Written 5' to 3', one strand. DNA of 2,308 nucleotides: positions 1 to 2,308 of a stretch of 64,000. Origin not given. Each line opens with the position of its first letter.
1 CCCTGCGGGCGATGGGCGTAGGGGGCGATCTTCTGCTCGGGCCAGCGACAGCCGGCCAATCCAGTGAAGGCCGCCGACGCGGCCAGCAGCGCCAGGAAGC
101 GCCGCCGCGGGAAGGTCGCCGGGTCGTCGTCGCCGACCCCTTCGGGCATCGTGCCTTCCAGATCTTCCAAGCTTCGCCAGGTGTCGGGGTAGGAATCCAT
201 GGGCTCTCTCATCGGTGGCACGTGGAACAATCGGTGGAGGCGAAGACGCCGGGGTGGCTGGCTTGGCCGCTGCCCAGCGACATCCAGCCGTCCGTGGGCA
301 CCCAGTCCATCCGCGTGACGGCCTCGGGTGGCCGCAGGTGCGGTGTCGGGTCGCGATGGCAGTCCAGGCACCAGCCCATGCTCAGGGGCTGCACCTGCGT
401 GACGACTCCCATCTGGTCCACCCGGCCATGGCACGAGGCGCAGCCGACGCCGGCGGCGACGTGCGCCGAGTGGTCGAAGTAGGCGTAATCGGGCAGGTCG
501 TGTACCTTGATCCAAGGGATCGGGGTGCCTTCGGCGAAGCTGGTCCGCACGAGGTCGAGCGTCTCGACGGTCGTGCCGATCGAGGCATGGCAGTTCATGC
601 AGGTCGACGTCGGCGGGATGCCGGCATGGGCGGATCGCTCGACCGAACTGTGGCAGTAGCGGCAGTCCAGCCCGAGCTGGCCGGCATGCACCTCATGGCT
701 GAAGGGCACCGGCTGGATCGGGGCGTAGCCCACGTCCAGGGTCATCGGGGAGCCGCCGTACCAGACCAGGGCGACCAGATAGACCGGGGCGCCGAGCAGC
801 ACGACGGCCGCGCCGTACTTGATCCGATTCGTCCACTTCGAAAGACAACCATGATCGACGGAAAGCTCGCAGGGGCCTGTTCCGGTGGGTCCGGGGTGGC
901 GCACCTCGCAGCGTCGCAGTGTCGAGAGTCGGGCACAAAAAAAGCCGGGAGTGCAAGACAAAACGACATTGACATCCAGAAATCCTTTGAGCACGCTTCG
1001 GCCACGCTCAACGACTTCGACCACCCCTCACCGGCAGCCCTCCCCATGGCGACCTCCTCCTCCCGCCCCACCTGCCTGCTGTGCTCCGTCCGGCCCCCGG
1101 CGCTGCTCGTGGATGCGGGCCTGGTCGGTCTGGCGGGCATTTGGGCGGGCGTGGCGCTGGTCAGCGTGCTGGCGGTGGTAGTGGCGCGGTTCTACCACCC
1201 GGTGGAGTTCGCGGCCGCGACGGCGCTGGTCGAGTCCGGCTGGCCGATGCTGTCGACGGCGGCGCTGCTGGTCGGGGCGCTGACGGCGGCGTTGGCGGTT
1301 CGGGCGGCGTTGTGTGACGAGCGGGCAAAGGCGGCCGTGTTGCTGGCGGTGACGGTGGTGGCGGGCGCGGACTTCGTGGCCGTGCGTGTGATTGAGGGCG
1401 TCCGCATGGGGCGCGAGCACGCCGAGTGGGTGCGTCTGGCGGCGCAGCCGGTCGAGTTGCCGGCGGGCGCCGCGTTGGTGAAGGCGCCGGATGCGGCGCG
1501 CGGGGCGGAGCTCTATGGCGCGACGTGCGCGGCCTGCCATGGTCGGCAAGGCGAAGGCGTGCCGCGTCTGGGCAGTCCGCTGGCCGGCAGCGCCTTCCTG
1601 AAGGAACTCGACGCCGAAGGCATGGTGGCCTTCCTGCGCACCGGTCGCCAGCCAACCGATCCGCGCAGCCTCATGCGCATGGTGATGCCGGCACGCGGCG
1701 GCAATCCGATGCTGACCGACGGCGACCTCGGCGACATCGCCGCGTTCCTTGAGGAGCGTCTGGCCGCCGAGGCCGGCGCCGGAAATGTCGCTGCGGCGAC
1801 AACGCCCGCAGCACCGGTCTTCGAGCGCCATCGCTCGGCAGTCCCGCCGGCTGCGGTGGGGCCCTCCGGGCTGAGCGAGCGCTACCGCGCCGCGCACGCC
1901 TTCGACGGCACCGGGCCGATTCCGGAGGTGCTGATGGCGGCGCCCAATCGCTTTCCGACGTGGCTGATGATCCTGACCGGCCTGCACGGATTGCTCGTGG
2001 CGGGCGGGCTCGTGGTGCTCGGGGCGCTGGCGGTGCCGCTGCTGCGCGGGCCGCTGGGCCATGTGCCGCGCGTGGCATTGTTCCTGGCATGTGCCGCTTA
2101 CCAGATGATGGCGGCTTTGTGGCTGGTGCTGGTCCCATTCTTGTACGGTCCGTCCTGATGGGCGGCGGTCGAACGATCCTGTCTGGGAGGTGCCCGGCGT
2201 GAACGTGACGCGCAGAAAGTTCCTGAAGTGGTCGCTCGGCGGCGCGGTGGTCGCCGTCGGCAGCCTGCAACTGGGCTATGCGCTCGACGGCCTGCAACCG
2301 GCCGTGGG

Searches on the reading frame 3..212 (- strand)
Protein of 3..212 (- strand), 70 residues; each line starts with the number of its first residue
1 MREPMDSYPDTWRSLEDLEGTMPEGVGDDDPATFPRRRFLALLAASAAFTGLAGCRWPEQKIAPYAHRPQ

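Call 70: search_solved_structures(query=window:3-212:-, max_evalue=10, show_alignments=2)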
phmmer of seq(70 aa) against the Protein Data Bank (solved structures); distinct sequences matched with E-value up to 10: 42.
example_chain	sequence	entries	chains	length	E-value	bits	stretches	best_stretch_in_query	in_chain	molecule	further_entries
6f0k_B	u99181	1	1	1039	9.7e-06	29.1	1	25-70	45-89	Fe-S-cluster-containing hydrogenase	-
8k9e_B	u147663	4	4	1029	0.0052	20.5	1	10-70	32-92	Fe-S-cluster-containing hydrogenase components 1-like protein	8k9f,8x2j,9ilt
9is4_Y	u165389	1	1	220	0.11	16.3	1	29-59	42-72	Chlorophyll a-b binding protein, chloroplastic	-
6kac_Y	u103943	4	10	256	0.15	15.8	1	29-59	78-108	Chlorophyll a-b binding protein, chloroplastic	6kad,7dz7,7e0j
7wlm_A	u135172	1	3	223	0.18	15.6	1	29-60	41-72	siphonaxanthin chlorophyll a/b binding light-harvesting complex II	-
7d0j_S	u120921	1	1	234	0.21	15.4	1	29-59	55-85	Chlorophyll a-b binding protein, chloroplastic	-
1tex_A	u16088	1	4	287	0.22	15.4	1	3-35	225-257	Stf0 Sulfotransferase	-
7xqp_a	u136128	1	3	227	0.22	15.3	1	28-59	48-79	Chlorophyll a-b binding protein, chloroplastic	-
9jzr_e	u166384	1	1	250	0.22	15.3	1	29-60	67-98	Lhcb-e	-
9is4_N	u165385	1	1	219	0.24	15.2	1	29-59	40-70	Chlorophyll a-b binding protein, chloroplastic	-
7d0j_P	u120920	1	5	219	0.24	15.2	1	29-59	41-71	Chlorophyll a-b binding protein, chloroplastic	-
6kac_N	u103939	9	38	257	0.27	15.1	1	29-59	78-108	Chlorophyll a-b binding protein, chloroplastic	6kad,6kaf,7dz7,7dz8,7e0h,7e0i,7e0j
9is4_G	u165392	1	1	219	0.28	15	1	29-59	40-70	Chlorophyll a-b binding protein, chloroplastic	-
8htu_U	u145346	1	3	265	0.29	14.9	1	28-59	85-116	Chlorophyll a-b binding protein, chloroplastic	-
9k7v_1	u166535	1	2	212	0.3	14.9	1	29-60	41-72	Lhcb1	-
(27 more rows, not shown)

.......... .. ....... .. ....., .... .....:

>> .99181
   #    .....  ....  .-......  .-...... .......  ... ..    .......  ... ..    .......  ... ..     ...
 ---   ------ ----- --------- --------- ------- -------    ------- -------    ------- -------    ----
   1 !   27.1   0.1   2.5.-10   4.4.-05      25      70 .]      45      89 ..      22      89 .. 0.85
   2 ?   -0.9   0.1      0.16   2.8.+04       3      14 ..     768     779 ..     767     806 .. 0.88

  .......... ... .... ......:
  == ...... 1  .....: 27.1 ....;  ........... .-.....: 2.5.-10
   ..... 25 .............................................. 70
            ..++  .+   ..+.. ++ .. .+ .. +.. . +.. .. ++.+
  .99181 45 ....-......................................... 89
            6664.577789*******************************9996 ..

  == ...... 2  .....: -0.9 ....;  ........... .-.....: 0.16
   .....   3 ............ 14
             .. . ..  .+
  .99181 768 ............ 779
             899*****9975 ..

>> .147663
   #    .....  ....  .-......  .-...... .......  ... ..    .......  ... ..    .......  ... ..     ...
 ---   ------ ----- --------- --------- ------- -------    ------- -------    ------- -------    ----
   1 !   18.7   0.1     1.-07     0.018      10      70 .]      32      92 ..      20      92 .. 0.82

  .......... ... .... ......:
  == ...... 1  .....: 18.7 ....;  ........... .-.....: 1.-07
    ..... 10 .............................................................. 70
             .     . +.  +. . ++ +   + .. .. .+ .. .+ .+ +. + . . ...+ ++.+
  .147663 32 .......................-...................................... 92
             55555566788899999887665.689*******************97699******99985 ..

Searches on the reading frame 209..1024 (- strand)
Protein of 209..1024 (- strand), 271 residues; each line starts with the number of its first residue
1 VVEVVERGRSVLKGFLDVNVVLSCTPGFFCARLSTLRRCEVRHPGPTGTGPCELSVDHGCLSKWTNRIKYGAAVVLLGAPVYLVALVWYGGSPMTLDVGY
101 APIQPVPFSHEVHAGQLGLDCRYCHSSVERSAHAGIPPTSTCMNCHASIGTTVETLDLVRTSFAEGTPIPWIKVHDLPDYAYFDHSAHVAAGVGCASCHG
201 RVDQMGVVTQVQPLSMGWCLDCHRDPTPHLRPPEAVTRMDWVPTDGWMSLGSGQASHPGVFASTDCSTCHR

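Call 5: search_protein_families(library=pfam, proteins=[window:209-1024:-], max_evalue=0.01)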
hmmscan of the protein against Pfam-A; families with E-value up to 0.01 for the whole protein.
window:209-1024:- (271 aa): 5 families
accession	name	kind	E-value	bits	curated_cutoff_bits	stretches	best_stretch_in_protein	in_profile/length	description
PF14522.11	Cytochrome_C7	-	2.1e-14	53.5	24.8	2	182-271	2-67/67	Cytochrome c7 and related cytochrome c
PF14537.11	Cytochrom_c3_2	-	2e-09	38.2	25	2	187-271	1-65/79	Cytochrome c3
PF02085.21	Cytochrom_CIII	-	4.3e-08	33.9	22.9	1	103-151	18-58/101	Class III cytochrome C family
PF22113.1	Mtrc-MtrF_II-IV_dom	-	0.00053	20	30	1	120-270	8-127/176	Outer membrane cytochrome MtrC/MtrF-like, domains II/IV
PF02335.20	Cytochrom_C552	-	0.0072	15.8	24.1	1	177-231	229-290/438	Cytochrome c552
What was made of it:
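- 209..1024 (-): actA, the pentahaem cytochrome c subunit of alternative complex III. The true start is probably downstream of the first GTG. Cytochrome_C7 family (call 5).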

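Call 6: search_protein_families(library=ncbifam, proteins=[window:209-1024:-], max_evalue=0.01)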
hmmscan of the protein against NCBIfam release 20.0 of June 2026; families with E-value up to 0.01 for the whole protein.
window:209-1024:- (271 aa): 5 families
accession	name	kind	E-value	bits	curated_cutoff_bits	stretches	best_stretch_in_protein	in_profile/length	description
NF041781.1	mnquin_red_QrcA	equivalog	4.2e-22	78.6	180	1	103-207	28-132/174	menaquinone reductase multiheme cytochrome c subunit QrcA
TIGR04257.1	nanowire_3heme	domain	3.1e-07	30.4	40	1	102-143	9-55/75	c(7)-type cytochrome triheme domain-containing protein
TIGR03508.1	decahem_SO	subfamily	0.00034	20.1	192.2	1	174-225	76-126/258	DmsE family decaheme c-type cytochrome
NF041028.1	decahem_GSU2203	exception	0.0015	17.8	325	1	173-227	106-159/317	GSU2203 family decaheme c-type cytochrome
NF047727.1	4hemeCytCCctA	equivalog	0.0048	17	180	0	195-224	60-88/109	tetraheme c-type cytochrome CctA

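Call 71: search_solved_structures(query=window:209-1024:-, max_evalue=0.01)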
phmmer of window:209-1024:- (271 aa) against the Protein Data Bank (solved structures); distinct sequences matched with E-value up to 0.01: 10.
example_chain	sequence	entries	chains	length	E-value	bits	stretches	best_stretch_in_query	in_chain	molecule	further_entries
6f0k_A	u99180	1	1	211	1.5e-64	221.3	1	62-270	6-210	Cytochrome c family protein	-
8k9e_A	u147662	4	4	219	4.1e-59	203.4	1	73-271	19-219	Cytochrome c7-like domain-containing protein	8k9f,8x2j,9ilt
6lod_A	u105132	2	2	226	3.6e-58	200.3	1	75-271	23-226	MULTIHEME_CYTC domain-containing protein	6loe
6btm_A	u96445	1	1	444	1.1e-37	133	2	165-226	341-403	Alternative Complex III subunit A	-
3ov0_A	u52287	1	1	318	9.5e-05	25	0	93-203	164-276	Cytochrome c family protein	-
1oah_A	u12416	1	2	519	0.0023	20.4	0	167-228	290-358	CYTOCHROME C NITRITE REDUCTASE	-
3ouq_A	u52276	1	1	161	0.0024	20.3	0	107-133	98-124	Cytochrome c family protein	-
1fs7_A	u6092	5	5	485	0.0083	18.6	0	102-231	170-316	CYTOCHROME C NITRITE REDUCTASE | Cytochrome c-552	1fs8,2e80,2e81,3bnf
3bng_A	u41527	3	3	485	0.0085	18.6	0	99-231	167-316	Cytochrome c-552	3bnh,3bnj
1fs9_A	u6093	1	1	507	0.0098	18.4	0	100-230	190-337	CYTOCHROME C NITRITE REDUCTASE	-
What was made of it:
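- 209..1024 (-): Matches 6F0K_A at E 1.5e-64, 8K9E_A and 6LOD_A (call 71).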

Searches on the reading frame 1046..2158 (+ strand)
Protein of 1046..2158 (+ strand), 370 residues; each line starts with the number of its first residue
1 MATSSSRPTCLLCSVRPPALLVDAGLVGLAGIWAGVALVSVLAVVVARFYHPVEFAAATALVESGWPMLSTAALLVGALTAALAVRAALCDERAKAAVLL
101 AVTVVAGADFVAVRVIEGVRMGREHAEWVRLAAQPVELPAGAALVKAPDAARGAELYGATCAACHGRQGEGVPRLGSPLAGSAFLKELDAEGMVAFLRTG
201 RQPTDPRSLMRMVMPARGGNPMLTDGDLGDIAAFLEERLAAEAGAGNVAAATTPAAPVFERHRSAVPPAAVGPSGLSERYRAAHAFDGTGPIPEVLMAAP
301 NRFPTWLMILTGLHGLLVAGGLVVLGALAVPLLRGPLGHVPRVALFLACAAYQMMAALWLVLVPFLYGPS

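Call 5: search_protein_families(library=pfam, proteins=[window:1052-2158:+], max_evalue=0.01)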
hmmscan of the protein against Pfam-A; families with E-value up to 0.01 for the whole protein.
window:1052-2158:+ (368 aa): 3 families
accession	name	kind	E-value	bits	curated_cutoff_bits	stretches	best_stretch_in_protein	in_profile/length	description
PF13442.11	Cytochrome_CBB3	-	5.6e-11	43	27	1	147-233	2-68/68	Cytochrome C oxidase, cbb3-type, subunit III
PF00034.26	Cytochrom_C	-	1.3e-09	39.6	21.3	1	148-234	1-87/90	Cytochrome c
PF19720.4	DUF6214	-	0.0011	19.5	26.6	1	218-297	50-128/155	Family of unknown function (DUF6214)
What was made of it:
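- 1046..2158 (+): Membrane-bound monohaem cytochrome c. It has 3 hydrophobic segments, then a class I cytochrome c domain (CAACH at residue 161), then 2 more hydrophobic segments. It lies 40 nt upstream of alpha. Cytochrome_CBB3 E 6e-11 (call 5).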

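Call 6: search_protein_families(library=ncbifam, proteins=[window:1052-2158:+], max_evalue=0.01)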
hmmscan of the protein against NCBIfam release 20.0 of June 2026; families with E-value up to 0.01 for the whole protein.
window:1052-2158:+ (368 aa): 7 families
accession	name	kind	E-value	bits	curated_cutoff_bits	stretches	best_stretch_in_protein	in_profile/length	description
TIGR02842.1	CyoC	equivalog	2.9e-06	27.7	223.75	1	54-128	34-108/180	cytochrome o ubiquinol oxidase subunit III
TIGR00782.1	ccoP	equivalog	1.2e-05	24.8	179.95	1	123-238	82-194/285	cytochrome-c oxidase, cbb3-type subunit III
NF050122.1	bc1_QcrC_actin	exception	8.2e-05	22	200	1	144-180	37-72/253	cytochrome bc1 complex diheme cytochrome c subunit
NF007944.0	PRK10663.1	equivalog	0.00029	20.7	340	0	59-115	63-119/204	cytochrome o ubiquinol oxidase subunit III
NF050119.1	aa3_CtaE_Actin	exception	0.0015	18.8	190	0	46-122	37-113/190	aa3-type cytochrome oxidase subunit III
TIGR02603.1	CxxCH_TIGR02603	domain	0.0015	18.6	68.15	0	146-181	1-35/134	putative heme-binding domain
TIGR03874.1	4cys_cytochr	equivalog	0.0067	16.2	161.75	1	153-237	38-116/143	c-type cytochrome, methanol metabolism-related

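Call 46: search_solved_structures(query=window:1046-2158:+, max_evalue=1, show_alignments=1)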
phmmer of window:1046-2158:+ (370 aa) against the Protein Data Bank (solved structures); distinct sequences matched with E-value up to 1: 71 (the best 60 are shown).
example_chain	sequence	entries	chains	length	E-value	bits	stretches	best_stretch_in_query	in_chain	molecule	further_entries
8smr_G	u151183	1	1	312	4.8e-07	32.6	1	134-206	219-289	Cbb3-type cytochrome c oxidase subunit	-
4j20_A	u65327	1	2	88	1.4e-06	31.1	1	149-235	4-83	Cytochrome c-555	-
6xkw_p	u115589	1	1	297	4.1e-06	29.6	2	150-235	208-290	Cbb3-type cytochrome c oxidase subunit CcoP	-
3mk7_C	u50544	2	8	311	8.7e-06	28.5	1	134-183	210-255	Cytochrome c oxidase, cbb3-type, subunit P | Cbb3-type cytochrome c oxidase subunit CcoP1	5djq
8gy2_B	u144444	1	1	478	2.2e-05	27.1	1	143-272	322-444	Alcohol dehydrogenase (quinone), cytochrome c subunit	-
9x0q_B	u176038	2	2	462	3.9e-05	26.3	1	143-272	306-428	Alcohol dehydrogenase (quinone), cytochrome c subunit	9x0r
6xkx_p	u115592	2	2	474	0.00011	24.8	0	150-275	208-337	Cbb3-type cytochrome c oxidase subunit CcoP,Cytochrome c-type cyt cy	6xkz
8snh_G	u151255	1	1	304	0.00013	24.6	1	124-204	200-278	Cbb3-type cytochrome c oxidase subunit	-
7w2j_C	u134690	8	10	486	0.00018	24.1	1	151-236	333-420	Fructose dehydrogenase cytochrome subunit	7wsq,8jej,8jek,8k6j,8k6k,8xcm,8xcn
9wcx_U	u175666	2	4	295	0.00043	22.9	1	151-182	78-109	Cytochrome bc1 complex cytochrome c subunit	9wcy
7rh5_O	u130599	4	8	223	0.00049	22.7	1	152-207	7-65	Cytochrome bc1 complex cytochrome c subunit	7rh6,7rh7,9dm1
2zoo_A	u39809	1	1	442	0.0008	22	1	152-235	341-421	Probable nitrite reductase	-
7q21_C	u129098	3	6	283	0.0012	21.4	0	145-173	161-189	Cytochrome bc1 complex cytochrome c subunit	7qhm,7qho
7e1v_O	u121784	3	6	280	0.0015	21.1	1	151-183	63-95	Cytochrome bc1 complex cytochrome c subunit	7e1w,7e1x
8hcr_C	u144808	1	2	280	0.0015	21.1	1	151-183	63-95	Cytochrome bc1 complex cytochrome c subunit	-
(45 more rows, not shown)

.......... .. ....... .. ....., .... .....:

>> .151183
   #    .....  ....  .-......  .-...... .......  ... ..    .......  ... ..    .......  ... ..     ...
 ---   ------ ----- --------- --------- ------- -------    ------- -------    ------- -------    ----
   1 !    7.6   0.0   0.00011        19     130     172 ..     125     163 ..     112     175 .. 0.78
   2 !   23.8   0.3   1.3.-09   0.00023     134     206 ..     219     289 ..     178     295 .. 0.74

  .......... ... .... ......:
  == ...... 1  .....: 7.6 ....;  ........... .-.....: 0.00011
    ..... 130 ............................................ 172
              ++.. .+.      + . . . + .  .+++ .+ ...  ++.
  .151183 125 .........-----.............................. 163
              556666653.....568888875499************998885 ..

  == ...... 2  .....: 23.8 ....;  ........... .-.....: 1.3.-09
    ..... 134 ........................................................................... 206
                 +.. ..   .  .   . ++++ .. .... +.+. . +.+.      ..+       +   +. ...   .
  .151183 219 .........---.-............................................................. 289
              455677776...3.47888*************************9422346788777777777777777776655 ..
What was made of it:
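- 1046..2158 (+): Weak CyoC-like matches in both transmembrane blocks (calls 6, 46).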
